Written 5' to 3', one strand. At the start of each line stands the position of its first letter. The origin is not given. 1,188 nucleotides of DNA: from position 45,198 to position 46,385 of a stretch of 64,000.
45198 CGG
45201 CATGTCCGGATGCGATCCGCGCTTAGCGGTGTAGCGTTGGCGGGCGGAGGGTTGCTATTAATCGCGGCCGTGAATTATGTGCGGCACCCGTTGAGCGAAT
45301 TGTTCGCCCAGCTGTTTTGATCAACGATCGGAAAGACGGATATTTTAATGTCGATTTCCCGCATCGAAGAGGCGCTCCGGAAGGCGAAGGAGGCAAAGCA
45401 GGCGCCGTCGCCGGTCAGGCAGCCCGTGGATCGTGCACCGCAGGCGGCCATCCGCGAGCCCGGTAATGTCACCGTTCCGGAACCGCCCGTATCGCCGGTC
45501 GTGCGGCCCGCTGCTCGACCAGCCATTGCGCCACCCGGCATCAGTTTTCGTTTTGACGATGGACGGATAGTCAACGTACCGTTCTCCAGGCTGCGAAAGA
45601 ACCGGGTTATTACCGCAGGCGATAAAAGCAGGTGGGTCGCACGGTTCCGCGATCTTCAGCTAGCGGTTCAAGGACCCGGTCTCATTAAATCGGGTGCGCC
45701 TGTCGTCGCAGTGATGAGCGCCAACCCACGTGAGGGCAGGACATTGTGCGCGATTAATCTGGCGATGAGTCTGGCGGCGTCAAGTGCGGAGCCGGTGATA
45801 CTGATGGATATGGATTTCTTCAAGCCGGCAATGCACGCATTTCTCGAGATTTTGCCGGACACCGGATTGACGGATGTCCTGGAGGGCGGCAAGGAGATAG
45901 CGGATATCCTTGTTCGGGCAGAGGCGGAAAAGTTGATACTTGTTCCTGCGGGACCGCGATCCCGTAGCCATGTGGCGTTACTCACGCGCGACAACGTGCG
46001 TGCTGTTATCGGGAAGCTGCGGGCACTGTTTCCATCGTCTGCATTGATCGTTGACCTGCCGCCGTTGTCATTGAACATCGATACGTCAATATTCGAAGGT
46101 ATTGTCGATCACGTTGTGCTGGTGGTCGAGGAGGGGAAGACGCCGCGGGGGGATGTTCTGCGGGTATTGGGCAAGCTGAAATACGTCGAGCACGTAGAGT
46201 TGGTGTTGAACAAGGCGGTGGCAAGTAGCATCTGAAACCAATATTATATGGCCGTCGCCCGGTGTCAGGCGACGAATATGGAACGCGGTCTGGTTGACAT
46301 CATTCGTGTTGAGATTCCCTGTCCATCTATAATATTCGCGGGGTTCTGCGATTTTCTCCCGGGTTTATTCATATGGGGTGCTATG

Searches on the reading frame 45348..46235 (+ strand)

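Call 48: search_protein_families(library=ncbifam, proteins=[window:45348-46235:+], max_evalue=0.00001)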
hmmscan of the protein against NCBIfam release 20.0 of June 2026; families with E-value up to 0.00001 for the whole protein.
window:45348-46235:+ (295 aa): 6 families
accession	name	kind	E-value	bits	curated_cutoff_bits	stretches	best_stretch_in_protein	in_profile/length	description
TIGR03018.1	pepcterm_TyrKin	hypoth_equivalog_domain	1.3e-38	132.4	230.65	1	117-288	35-207/207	XrtA-associated tyrosine autokinase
TIGR01007.1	eps_fam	subfamily_domain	7.1e-23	81.2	108.05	1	119-289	19-189/204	polysaccharide biosynthesis tyrosine autokinase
TIGR01005.1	eps_transp_fam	subfamily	2.3e-16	59.2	411.7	1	61-275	493-701/754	exopolysaccharide transport protein family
NF007350.0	PRK09841.1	equivalog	2.2e-09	36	1248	1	115-278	529-689/726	tyrosine-protein kinase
TIGR03029.1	EpsG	equivalog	1.7e-08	33.9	313.8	1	116-270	102-253/274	chain length determinant protein tyrosine kinase EpsG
NF008568.0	PRK11519.1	equivalog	1.5e-07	30.1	1068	1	118-256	527-662/720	tyrosine-protein kinase Wzc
